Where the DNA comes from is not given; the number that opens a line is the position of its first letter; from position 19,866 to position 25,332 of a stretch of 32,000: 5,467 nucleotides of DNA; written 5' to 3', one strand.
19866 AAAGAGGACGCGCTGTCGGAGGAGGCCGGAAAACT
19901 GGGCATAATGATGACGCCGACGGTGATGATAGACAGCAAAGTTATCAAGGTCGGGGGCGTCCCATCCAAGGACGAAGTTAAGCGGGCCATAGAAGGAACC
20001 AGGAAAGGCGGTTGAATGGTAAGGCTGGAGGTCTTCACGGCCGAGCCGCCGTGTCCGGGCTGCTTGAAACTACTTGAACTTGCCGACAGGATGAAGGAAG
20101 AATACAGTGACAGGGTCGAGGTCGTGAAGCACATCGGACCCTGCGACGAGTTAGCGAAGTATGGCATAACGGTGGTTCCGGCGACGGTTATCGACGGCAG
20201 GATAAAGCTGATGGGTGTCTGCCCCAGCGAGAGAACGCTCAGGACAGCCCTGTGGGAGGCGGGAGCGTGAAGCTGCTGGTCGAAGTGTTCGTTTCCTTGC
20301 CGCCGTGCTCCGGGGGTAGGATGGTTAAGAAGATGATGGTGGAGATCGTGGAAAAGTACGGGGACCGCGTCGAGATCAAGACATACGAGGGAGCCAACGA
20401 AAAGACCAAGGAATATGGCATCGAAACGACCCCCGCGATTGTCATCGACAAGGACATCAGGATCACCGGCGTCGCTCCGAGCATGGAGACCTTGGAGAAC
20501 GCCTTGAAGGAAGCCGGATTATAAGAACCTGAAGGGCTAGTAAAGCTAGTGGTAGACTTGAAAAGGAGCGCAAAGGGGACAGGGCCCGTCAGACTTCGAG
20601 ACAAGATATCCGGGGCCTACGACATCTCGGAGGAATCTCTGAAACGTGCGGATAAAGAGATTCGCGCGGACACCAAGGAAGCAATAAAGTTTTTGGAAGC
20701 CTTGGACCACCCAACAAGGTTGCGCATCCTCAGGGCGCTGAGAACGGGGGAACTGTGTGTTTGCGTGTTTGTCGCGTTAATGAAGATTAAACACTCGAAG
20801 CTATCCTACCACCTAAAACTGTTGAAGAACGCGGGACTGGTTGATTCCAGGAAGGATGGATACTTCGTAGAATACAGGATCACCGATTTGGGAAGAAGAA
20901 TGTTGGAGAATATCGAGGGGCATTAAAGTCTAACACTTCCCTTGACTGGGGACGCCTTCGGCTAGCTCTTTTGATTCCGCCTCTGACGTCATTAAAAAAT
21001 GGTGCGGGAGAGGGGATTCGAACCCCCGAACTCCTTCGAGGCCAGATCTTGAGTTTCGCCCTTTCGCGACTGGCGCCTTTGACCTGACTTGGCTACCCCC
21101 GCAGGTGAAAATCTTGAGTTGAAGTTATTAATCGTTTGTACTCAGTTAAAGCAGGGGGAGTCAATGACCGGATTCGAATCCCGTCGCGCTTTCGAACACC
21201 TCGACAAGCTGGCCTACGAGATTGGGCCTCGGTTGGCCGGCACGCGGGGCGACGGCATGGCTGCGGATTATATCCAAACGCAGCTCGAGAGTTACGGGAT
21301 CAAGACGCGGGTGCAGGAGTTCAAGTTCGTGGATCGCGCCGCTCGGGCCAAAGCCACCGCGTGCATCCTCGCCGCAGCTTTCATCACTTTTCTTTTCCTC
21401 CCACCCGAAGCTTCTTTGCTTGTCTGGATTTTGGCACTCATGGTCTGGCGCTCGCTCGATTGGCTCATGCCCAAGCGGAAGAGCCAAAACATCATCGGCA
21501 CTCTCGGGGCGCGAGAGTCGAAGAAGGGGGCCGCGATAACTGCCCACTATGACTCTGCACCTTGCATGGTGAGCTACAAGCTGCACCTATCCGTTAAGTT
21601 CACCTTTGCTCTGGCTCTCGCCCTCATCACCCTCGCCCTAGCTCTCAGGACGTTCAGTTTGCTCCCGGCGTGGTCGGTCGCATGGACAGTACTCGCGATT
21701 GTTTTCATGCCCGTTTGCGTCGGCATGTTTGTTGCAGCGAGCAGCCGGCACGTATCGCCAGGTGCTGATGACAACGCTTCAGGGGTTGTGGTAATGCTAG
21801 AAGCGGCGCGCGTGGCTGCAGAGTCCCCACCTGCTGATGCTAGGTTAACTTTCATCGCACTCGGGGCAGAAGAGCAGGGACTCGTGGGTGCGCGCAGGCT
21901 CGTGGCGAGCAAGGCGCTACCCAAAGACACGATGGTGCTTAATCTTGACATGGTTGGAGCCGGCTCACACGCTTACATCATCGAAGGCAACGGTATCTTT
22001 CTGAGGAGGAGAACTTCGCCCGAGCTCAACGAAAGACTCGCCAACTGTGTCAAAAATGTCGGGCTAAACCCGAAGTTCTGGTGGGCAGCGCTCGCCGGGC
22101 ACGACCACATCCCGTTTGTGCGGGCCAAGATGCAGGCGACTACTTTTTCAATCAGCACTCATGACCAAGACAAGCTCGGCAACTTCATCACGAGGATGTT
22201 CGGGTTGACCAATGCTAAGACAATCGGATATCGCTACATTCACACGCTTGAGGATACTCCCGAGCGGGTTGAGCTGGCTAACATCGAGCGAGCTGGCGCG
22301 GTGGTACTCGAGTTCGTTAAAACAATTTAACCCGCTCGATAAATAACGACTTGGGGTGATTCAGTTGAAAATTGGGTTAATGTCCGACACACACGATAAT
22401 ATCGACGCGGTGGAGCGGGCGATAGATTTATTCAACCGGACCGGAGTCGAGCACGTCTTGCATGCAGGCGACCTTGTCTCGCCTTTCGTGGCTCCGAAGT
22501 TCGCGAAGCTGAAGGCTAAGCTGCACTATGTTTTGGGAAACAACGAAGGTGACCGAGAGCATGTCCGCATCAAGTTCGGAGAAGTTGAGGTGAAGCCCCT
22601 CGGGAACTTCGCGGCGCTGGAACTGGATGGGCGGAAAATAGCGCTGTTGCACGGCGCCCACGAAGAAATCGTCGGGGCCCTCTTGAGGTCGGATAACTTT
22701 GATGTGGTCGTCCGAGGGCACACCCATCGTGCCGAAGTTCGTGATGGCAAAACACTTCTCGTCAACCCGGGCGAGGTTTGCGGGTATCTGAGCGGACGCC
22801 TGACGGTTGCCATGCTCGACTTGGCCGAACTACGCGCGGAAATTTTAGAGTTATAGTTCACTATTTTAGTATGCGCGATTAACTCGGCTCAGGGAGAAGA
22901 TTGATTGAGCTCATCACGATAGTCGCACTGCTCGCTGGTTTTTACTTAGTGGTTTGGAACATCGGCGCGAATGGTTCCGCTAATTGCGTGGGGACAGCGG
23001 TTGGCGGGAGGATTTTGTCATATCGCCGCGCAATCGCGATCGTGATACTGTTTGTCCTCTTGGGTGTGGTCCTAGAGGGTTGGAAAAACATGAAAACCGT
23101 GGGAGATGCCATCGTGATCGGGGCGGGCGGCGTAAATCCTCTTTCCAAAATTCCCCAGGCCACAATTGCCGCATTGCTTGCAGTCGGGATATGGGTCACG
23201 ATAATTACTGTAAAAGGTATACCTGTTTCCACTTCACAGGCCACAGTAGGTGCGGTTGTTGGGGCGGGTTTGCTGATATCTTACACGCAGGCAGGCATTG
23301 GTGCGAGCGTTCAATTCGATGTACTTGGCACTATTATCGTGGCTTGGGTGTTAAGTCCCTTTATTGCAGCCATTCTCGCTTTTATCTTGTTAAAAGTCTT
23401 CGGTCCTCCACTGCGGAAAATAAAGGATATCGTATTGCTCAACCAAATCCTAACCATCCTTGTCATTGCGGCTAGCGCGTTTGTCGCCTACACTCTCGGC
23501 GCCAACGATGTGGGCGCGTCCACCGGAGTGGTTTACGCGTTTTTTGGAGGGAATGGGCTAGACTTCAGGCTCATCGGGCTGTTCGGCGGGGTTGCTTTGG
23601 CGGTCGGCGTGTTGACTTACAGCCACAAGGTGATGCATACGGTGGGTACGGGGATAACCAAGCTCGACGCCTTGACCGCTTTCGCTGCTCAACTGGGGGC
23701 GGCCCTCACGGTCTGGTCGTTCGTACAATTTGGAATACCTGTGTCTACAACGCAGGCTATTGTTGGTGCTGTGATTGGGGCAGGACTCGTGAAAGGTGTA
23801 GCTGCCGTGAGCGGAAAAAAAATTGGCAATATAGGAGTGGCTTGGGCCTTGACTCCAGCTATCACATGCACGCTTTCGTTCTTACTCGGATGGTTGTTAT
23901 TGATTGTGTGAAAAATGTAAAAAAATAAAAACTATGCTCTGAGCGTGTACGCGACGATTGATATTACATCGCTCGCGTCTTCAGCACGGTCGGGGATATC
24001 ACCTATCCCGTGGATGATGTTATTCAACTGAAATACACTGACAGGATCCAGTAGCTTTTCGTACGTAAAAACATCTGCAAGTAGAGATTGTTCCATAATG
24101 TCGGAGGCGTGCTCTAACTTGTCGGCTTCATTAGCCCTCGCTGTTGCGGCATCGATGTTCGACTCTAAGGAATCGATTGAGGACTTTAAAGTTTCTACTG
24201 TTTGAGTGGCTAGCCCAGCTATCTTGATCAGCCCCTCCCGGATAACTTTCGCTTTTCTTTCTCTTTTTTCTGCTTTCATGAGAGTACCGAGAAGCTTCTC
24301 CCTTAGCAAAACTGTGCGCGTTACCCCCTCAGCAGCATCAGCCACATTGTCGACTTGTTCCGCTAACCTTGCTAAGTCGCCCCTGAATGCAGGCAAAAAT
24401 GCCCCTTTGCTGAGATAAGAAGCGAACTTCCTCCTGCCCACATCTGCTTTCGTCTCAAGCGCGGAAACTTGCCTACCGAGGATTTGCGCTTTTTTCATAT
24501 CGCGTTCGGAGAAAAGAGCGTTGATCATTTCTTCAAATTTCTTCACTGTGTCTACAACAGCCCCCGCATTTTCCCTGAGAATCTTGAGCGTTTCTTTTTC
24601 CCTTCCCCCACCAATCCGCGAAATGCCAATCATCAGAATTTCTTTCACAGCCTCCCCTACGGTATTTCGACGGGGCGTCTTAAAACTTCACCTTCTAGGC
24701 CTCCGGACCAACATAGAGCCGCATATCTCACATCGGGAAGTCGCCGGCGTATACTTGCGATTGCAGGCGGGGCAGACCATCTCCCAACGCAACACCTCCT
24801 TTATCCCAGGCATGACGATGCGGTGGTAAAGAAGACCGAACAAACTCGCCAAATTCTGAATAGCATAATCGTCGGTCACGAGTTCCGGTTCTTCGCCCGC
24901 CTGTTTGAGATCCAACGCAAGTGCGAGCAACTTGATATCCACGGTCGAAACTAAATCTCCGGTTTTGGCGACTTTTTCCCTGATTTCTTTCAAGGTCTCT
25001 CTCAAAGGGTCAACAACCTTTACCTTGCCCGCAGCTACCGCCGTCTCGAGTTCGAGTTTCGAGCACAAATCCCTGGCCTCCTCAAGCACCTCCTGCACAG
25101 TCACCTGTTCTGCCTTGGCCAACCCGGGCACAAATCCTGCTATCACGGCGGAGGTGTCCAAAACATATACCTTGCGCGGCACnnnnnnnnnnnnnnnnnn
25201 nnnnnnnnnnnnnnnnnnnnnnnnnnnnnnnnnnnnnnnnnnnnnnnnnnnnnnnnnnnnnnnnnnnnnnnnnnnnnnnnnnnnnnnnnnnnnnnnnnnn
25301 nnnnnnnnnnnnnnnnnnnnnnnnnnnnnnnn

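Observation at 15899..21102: A ~5.1-kb segment downstream of tRNA-Leu(CAA), bounded by a 29-nt direct repeat of the tRNA 3' end: an integrase-less integrated island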

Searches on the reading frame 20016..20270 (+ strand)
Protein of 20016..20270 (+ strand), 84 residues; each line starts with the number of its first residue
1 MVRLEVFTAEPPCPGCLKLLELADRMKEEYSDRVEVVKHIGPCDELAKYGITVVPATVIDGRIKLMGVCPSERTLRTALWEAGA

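Call 7: search_protein_families(library=pfam, proteins=[window:20016-20270:+], max_evalue=0.01)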
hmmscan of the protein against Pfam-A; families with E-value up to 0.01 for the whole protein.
window:20016-20270:+ (84 aa): 2 families
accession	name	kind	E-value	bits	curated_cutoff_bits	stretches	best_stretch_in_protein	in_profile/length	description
PF13192.12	Thioredoxin_3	-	6.1e-11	42.6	24.8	1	5-77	4-73/76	Thioredoxin domain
PF00462.30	Glutaredoxin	-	0.009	16.6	22.9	0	5-62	2-58/60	Glutaredoxin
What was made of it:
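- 20016..20270 (+): Thioredoxin-like protein 2 (84 aa, CPGC). Pfam Thioredoxin_3 (call 7).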

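Call 66: search_protein_families(library=ncbifam, proteins=[window:20016-20270:+], max_evalue=0.001)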
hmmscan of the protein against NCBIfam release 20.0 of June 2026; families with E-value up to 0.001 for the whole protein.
window:20016-20270:+ (84 aa): 4 families
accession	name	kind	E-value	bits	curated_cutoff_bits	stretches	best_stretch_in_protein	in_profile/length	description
TIGR00411.1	redox_disulf_1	equivalog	4.4e-11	42.7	92.75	1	2-79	1-78/82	MJ0307 family thioredoxin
TIGR00412.2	redox_disulf_2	subfamily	2.3e-08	34.3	62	1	13-78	9-73/75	MTH895/ArsE family thioredoxin-like protein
TIGR02187.2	PDO_seleno_TRX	equivalog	1.1e-05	24.8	185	1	2-76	130-204/209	protein disulfide oxidoreductase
NF045809.1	seleno_TsoX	equivalog_domain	9.6e-05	22.5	52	1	8-63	8-63/82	HSGNPxU motif (seleno)protein TsoX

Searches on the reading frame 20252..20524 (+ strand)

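Call 7: search_protein_families(library=pfam, proteins=[window:20252-20524:+], max_evalue=0.01)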
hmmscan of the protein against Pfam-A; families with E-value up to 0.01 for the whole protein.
window:20252-20524:+ (90 aa): 2 families
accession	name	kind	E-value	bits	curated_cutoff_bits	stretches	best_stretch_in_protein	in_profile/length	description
PF13192.12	Thioredoxin_3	-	2.4e-09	37.5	24.8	1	11-85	4-75/76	Thioredoxin domain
PF07511.17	DUF1525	-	0.0057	17.2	24.1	1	22-74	47-97/113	Protein of unknown function (DUF1525)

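Call 66: search_protein_families(library=ncbifam, proteins=[window:20252-20524:+], max_evalue=0.001)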
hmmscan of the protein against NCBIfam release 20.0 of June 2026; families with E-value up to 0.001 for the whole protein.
window:20252-20524:+ (90 aa): 6 families
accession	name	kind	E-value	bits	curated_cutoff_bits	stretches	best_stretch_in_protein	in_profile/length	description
TIGR00411.1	redox_disulf_1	equivalog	1.2e-08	34.9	92.75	1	10-87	3-80/82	MJ0307 family thioredoxin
TIGR00412.2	redox_disulf_2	subfamily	2.4e-07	31.1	62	1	19-86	9-75/75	MTH895/ArsE family thioredoxin-like protein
NF045809.1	seleno_TsoX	equivalog_domain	2.7e-05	24.3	52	1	17-87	11-81/82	HSGNPxU motif (seleno)protein TsoX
TIGR02187.2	PDO_seleno_TRX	equivalog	5.5e-05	22.6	185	1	11-73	22-91/209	protein disulfide oxidoreductase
NF045708.1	seleno_TsoC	equivalog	0.00015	21.7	45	1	9-87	2-83/87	NEPxGxxU motif selenoprotein TsoC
NF040730.1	CxCC_doxin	equivalog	0.00038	20.2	65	1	18-88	10-80/83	thioredoxin-like (seleno)protein SaoT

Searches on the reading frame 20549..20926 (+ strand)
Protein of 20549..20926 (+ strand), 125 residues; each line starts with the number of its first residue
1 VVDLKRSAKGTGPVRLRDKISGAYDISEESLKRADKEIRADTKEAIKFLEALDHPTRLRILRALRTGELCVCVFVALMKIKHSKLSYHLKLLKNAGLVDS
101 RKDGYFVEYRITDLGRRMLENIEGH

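Call 7: search_protein_families(library=pfam, proteins=[window:20549-20926:+], max_evalue=0.01)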
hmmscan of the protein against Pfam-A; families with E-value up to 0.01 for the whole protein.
window:20549-20926:+ (125 aa): 7 families
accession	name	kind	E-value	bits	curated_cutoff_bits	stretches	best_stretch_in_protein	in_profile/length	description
PF01022.26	HTH_5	-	3.1e-14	53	22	1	54-100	1-47/47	Bacterial regulatory protein, arsR family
PF12840.13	HTH_20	-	3.6e-10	40.1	27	1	52-101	1-51/51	Helix-turn-helix domain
PF24038.1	DUF7347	-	4.8e-05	23.9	27.6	1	49-118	5-73/77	Domain of unknown function (DUF7347)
PF12802.13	MarR_2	-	0.0036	17.9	27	1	55-103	5-58/61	MarR family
PF14338.12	Mrr_N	-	0.0048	17.4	29.5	0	83-120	52-86/87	Mrr N-terminal domain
PF14947.12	HTH_45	-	0.0067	16.9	25.5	0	60-123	11-70/77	Winged helix-turn-helix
PF01638.23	HxlR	-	0.0088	16.3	20.8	0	59-121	9-75/91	HxlR-like helix-turn-helix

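Call 64: search_protein_families(library=phrogs, proteins=[window:20549-20926:+], max_evalue=0.1)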
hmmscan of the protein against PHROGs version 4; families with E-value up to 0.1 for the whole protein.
window:20549-20926:+ (125 aa): 7 families
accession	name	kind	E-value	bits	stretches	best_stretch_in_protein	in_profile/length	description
phrog_4278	-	unknown function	0.00017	22.3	1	80-121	64-106/127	-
phrog_20880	-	unknown function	0.00034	21.5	1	34-113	8-84/110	-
phrog_11195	-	unknown function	0.005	17.3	1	49-120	18-93/122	-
phrog_2440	-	transcription regulation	0.0072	17.2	1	58-120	31-96/126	transcriptional regulator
phrog_26211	-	unknown function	0.0098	16.9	1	92-122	114-144/159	-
phrog_585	-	unknown function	0.019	16.3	1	77-122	37-88/128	-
phrog_436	-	unknown function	0.02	15.2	0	45-120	8-92/125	-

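Call 66: search_protein_families(library=ncbifam, proteins=[window:20549-20926:+], max_evalue=0.001)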
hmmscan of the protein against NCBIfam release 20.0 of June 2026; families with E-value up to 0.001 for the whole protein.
window:20549-20926:+ (125 aa): 8 families
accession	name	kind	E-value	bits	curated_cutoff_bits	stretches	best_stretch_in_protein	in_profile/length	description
NF033788.1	HTH_metalloreg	subfamily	8.6e-23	79.9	55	1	47-113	3-70/77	metalloregulator ArsR/SmtB family transcription factor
NF033789.1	repress_SdpR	subfamily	3.8e-12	45.9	100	1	49-111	2-64/79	autorepressor SdpR family transcription factor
NF007528.0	PRK10141.1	subfamily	1.7e-11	44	97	1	44-112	5-74/117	metalloregulator ArsR/SmtB family transcription factor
NF040642.1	sulf_sens_BigR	equivalog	3.5e-11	43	155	1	37-113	2-78/95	sulfite-sensing transcriptional repressor BigR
NF045707.1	Dbac_1936_reg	equivalog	1.9e-08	34.2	115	1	49-114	11-76/99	ArsR/SmtB-type metalloregulator TsoR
NF047906.1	CdPbTransRegCmtR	equivalog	5.3e-08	32.7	150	1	49-113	15-79/104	Cd(II)/Pb(II)-sensing metalloregulatory transcriptional regulator CmtR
NF041413.1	ArsR_Rv2640c_fam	equivalog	8.7e-08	32.6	155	1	48-111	35-101/118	Rv2640c family ArsR-like transcriptional regulator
NF053755.1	MsvR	equivalog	1.3e-05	25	220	1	49-103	7-61/236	transcriptional factor MsvR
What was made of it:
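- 20549..20926 (+): ArsR/SmtB metalloregulator with the ELCVC metalloid-binding motif; orthologues are 117 aa, so the true start may be later. NCBIfam NF033788, 79.9 bits against a cut-off of 55 (call 66).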

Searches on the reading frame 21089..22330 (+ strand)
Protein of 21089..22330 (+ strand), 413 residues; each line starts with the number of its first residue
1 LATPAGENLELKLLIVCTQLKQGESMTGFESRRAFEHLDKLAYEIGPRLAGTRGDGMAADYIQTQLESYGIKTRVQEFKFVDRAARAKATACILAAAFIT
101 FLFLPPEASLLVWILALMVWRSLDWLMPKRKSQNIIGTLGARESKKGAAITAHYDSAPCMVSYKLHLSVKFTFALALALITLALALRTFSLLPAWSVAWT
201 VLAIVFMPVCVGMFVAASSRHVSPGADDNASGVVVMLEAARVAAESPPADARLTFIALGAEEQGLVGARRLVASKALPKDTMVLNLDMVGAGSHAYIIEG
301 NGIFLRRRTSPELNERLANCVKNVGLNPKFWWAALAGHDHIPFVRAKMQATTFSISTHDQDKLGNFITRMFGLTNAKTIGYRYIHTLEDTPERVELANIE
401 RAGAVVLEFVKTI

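Call 7: search_protein_families(library=pfam, proteins=[window:21089-22330:+], max_evalue=0.01)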
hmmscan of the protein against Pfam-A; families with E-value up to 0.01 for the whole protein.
window:21089-22330:+ (413 aa): 3 families
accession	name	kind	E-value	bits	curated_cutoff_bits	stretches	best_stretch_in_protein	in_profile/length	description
PF04389.22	Peptidase_M28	-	3.8e-32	112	21.3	1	220-410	24-193/193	Peptidase family M28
PF01546.33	Peptidase_M20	-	2.9e-05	24.5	24.6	1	224-276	31-83/206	Peptidase family M20/M25/M40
PF05343.19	Peptidase_M42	-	4.4e-05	23.1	23.2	1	214-355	120-267/292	M42 glutamyl aminopeptidase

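Call 11: find_related_loci(query=window:21164-22330:+, collection=genome_contigs, flank=10000)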
Query window:21164-22330:+ (388 aa) in genome_contigs; peptide patterns used: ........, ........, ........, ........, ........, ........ (x = any residue, [..] = any of these).
181 stretches matched a pattern; 23 encode a relative of the query (tblastn E <= 1e-3); 23 distinct loci.
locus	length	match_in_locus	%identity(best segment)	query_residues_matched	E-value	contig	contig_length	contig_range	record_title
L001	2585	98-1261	85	1-388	0e+0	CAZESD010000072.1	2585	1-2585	MAG TPA_asm: Candidatus Hadarchaeota archaeon isolate SRP239594_co1_156 genome assembly, contig: NODE_40810_length_2585_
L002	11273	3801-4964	85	1-388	0e+0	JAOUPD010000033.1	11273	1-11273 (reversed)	MAG: Hadesarchaea archaeon isolate 8_1_Oct_SF_Bin37 8_1_Oct_SF_Bin37_scaffold_4352_c1, whole genome shotgun sequence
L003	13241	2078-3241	86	1-388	0e+0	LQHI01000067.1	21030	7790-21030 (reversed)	MAG: Hadesarchaea archaeon DG-33 contigWOR1_52_54_6186, whole genome shotgun sequence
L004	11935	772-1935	85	1-388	0e+0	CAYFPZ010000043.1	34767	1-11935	MAG TPA_asm: Candidatus Hadarchaeota archaeon isolate ERP108616_co1_256 genome assembly, contig: k119_1731518, whole gen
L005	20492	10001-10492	30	199-388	2e-13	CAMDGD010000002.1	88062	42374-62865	MAG: Paludibacter jiangxiensis isolate MiH-22jul19-243 genome assembly, contig: MiH-22jul19-C327, whole genome shotgun s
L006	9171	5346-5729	36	199-332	4e-13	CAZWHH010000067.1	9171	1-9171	MAG TPA_asm: uncultured Bacteroidales bacterium isolate binchicken_co13_31 genome assembly, contig: NODE_12246_length_91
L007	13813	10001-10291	39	199-293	6e-12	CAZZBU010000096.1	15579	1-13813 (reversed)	MAG TPA_asm: uncultured Bacteroidales bacterium isolate SRP252850_co1_7 genome assembly, contig: NODE_6988_length_15579_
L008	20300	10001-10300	37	194-291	2e-11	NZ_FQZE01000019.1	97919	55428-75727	Tangfeifania diversioriginum strain DSM 27063, whole genome shotgun sequence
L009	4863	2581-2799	45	199-268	3e-11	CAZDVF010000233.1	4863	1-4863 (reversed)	MAG TPA_asm: uncultured bacterium isolate binchicken_co256_218 genome assembly, contig: NODE_56083_length_4863_cov_4.238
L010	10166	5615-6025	33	199-314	7e-11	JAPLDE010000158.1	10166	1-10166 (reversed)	MAG: Bacteroidetes bacterium isolate LacPavin_0419_WC90_MAG_44_8 LacPavin_0419_WC90_scaffold_329453, whole genome shotgu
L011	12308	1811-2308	27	199-388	1e-10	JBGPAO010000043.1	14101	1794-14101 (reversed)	MAG: Bacteroidia bacterium isolate OBJ_0618_130150_127 k141_7884721_length_14101_cov_10.9726, whole genome shotgun seque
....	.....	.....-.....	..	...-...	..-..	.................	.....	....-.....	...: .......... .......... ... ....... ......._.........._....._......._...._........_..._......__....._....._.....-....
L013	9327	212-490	39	184-276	3e-10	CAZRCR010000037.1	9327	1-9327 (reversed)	MAG TPA_asm: uncultured Anaerolinea sp. isolate binchicken_co20_368 genome assembly, contig: NODE_13347_length_9327_cov_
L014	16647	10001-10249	40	194-272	1e-9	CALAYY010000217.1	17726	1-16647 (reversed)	MAG TPA_asm: uncultured Clostridia bacterium isolate SRR1562009_bin.129_CONCOCT_v1.1_MAG genome assembly, contig: ERZ724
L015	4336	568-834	33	197-282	2e-9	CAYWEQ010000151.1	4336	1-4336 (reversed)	MAG TPA_asm: uncultured Rikenellaceae bacterium isolate SRP080215_co1_37 genome assembly, contig: NODE_42647_length_4336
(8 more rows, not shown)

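Call 63: search_protein_families(library=pfam, proteins=[L003:1427-1867:+, L003:1148-1381:+, L003:1354-1608:+, L002:2762-3544:+], max_evalue=1)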
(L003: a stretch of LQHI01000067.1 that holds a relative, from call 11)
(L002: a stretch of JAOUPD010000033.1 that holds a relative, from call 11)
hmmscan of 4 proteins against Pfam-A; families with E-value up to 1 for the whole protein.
L003:1427-1867:+ (146 aa): 0 families

L003:1148-1381:+ (77 aa): 0 families

L003:1354-1608:+ (84 aa): 0 families

L002:2762-3544:+ (260 aa): 4 families
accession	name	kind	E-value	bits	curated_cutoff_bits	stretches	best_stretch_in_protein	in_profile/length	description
PF00702.32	Hydrolase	-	4.2e-10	40.8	26.4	1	6-222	2-185/191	haloacid dehalogenase-like hydrolase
PF13419.12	HAD_2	-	1.9e-08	35.1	23.8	1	90-232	60-176/178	Haloacid dehalogenase-like hydrolase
PF13242.12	Hydrolase_like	-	9.8e-05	22.6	22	1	190-255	7-74/75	HAD-hyrolase-like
PF06888.18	Put_Phosphatase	-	0.0042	17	27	1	86-180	44-134/234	Putative Phosphatase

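Call 64: search_protein_families(library=phrogs, proteins=[L003:1427-1867:+, L003:1148-1381:+, L003:1354-1608:+], max_evalue=0.1)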
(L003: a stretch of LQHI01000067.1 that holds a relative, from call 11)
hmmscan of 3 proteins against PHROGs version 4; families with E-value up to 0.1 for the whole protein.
L003:1427-1867:+ (146 aa): 0 families

L003:1148-1381:+ (77 aa): 0 families

L003:1354-1608:+ (84 aa): 0 families

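Call 78: find_related_loci(query=L003:1427-1867:+, collection=viral_contigs, flank=8000)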
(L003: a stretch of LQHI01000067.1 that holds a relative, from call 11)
Query L003:1427-1867:+ (146 aa) in viral_contigs; peptide patterns used: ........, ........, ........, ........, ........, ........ (x = any residue, [..] = any of these).
5 stretches matched a pattern, but none encodes a relative of the query by tblastn (E <= 1e-3).
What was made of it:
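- Tried and rejected: Its 146-aa ORF has no relative in viral contigs and no Pfam or PHROG hit (calls 63, 64, 78).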

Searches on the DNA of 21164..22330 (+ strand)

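Call 12: search_rna_families(sources=[L001, L002, L003, L004], threshold=gathering)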
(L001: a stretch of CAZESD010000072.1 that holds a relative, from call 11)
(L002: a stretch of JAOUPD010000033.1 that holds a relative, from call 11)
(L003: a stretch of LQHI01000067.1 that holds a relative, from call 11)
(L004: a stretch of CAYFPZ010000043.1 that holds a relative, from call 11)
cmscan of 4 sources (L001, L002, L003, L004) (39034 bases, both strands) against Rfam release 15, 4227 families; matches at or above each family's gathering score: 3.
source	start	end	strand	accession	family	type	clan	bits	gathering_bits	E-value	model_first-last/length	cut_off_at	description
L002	3642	3741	-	RF00005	tRNA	Gene; tRNA;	CL00001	43.9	29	3e-06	1-71/71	no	tRNA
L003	1918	2017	-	RF00005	tRNA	Gene; tRNA;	CL00001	43.9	29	3e-06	1-71/71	no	tRNA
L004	612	711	-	RF00005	tRNA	Gene; tRNA;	CL00001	42.3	29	8.2e-06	1-71/71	no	tRNA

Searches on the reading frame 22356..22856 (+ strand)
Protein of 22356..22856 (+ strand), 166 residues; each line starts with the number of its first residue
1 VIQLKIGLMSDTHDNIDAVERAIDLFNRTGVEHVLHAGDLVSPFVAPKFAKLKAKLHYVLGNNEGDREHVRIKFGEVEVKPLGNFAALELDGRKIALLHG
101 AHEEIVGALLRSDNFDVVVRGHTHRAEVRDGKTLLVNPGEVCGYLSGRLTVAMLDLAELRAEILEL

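Call 65: search_protein_families(library=pfam, proteins=[window:22356-22856:+], max_evalue=0.001)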
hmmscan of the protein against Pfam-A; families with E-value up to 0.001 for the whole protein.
window:22356-22856:+ (166 aa): 3 families
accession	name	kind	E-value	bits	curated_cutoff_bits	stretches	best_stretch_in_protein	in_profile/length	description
PF12850.12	Metallophos_2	-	8.1e-34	117.3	27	1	4-157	1-152/154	Calcineurin-like phosphoesterase superfamily domain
PF00149.33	Metallophos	-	3.7e-13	50.8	21.5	1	4-125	1-190/191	Calcineurin-like phosphoesterase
PF14582.11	Metallophos_3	-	3.1e-05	23.9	28.2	1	99-153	195-248/259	Metallophosphoesterase, calcineurin superfamily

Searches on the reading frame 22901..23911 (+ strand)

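Call 65: search_protein_families(library=pfam, proteins=[window:22901-23911:+], max_evalue=0.001)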
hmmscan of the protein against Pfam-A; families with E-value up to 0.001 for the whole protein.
window:22901-23911:+ (336 aa): 1 family
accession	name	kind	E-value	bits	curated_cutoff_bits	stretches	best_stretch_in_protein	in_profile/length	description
PF01384.25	PHO4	-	4.7e-59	200.5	33.7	1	21-326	1-350/350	Phosphate transporter family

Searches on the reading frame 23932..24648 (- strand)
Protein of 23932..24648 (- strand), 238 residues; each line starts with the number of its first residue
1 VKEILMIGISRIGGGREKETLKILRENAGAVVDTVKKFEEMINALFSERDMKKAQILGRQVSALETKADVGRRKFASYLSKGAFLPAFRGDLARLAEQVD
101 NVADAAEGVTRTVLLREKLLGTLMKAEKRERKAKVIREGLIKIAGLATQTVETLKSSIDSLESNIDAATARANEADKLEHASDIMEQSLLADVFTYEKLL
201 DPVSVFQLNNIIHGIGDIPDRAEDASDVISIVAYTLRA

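Call 65: search_protein_families(library=pfam, proteins=[window:23932-24648:-], max_evalue=0.001)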
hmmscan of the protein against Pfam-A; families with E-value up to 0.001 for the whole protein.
window:23932-24648:- (238 aa): 1 family
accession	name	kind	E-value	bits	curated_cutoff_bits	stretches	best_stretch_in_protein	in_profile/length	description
PF01865.21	PhoU_div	-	2e-29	102.9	24.4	1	18-232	7-211/214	Protein of unknown function DUF47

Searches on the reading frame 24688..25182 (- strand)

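Call 65: search_protein_families(library=pfam, proteins=[window:24688-25182:-], max_evalue=0.001)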
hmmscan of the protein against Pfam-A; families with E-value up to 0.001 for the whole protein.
window:24688-25182:- (164 aa): 1 family
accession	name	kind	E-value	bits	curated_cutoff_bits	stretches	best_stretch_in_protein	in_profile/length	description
PF17146.10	PIN_6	-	9.6e-13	48.8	27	1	7-92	2-87/87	PIN domain of ribonuclease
